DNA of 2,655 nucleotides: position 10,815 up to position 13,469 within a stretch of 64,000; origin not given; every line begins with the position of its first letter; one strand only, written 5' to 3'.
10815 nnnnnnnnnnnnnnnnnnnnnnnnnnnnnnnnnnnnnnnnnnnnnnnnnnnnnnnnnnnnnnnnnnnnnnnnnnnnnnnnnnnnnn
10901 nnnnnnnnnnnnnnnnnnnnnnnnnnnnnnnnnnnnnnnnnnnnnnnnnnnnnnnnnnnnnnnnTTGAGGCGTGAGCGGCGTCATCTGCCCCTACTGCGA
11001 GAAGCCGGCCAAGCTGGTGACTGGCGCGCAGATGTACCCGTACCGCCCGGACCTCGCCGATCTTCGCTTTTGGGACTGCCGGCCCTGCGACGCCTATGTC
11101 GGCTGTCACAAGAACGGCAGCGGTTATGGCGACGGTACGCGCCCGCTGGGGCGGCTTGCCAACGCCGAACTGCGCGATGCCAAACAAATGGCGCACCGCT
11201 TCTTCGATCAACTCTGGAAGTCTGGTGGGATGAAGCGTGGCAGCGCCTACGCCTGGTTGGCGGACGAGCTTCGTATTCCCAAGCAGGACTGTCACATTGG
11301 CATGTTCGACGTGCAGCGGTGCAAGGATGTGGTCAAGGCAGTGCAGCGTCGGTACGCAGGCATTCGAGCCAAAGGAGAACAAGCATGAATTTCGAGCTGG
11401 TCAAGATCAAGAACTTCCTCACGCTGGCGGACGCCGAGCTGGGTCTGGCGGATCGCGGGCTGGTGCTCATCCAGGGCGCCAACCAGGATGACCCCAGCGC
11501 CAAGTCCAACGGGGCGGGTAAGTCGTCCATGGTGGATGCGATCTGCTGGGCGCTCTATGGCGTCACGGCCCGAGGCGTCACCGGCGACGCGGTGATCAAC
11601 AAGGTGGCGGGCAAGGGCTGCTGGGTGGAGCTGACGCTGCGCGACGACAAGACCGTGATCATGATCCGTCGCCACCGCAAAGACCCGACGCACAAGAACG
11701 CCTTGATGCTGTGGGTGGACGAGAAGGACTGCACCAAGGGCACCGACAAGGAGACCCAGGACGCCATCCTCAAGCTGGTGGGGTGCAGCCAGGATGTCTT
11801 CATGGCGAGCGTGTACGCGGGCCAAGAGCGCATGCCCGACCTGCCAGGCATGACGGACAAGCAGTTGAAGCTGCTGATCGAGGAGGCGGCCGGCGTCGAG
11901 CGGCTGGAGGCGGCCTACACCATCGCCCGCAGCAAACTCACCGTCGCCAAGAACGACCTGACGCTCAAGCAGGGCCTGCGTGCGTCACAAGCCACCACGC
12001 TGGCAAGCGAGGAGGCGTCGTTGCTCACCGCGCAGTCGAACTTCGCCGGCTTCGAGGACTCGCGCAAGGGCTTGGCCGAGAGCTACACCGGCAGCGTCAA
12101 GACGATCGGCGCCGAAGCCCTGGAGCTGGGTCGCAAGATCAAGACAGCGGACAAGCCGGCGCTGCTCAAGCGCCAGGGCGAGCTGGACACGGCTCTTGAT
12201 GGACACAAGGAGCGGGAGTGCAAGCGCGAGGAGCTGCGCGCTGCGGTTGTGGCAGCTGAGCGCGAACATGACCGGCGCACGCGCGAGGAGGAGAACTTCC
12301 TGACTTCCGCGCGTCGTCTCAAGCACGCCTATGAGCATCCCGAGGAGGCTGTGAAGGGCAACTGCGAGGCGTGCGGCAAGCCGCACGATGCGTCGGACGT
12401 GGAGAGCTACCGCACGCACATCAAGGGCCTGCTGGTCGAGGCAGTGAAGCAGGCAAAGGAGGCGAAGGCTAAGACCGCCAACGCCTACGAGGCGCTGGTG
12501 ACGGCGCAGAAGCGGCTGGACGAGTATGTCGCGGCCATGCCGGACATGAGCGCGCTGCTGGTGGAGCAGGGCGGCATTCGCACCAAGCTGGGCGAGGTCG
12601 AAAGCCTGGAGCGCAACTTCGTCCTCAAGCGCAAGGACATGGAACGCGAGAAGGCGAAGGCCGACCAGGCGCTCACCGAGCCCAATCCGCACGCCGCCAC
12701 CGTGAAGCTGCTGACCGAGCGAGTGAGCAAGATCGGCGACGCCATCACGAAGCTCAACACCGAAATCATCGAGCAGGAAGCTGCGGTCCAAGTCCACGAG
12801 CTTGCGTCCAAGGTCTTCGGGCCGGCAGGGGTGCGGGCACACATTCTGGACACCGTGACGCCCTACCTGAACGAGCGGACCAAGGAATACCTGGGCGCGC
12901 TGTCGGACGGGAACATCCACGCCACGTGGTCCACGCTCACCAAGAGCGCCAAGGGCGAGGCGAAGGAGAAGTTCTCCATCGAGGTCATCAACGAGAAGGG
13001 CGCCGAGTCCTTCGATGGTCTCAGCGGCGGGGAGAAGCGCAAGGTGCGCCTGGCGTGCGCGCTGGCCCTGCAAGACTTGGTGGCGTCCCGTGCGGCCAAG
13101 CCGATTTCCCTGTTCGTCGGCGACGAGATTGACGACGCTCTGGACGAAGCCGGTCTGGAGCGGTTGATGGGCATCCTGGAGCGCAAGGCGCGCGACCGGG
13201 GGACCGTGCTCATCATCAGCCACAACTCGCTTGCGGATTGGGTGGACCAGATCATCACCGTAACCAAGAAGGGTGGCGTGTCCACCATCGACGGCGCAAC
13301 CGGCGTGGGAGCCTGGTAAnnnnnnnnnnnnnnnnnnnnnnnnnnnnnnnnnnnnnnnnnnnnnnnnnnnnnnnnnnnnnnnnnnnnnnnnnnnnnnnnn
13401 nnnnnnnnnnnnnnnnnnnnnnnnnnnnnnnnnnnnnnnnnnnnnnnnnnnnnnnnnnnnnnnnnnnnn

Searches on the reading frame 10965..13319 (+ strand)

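Call 9: search_protein_families(library=phrogs, proteins=[window:10965-13319:+], max_evalue=0.001)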
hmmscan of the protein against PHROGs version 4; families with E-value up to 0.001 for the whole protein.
window:10965-13319:+ (784 aa): 6 families
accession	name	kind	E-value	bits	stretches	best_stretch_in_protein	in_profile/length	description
phrog_77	-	DNA, RNA and nucleotide metabolism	2.7e-127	427.7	1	133-777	288-954/967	SbcC-like subunit of palindrome specific endonuclease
phrog_21388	-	DNA, RNA and nucleotide metabolism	1.4e-37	129.6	1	141-263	2-124/126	exonuclease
phrog_293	-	moron, auxiliary metabolic gene and host takeover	5.1e-06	25.8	1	683-765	266-341/1058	ABC transporter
phrog_1499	-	unknown function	3.2e-05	24.4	1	140-571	2-306/427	-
phrog_19980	-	unknown function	8.8e-05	22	0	683-775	969-1063/1068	-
phrog_5836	-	unknown function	0.00025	20.1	0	678-775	966-1058/1071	-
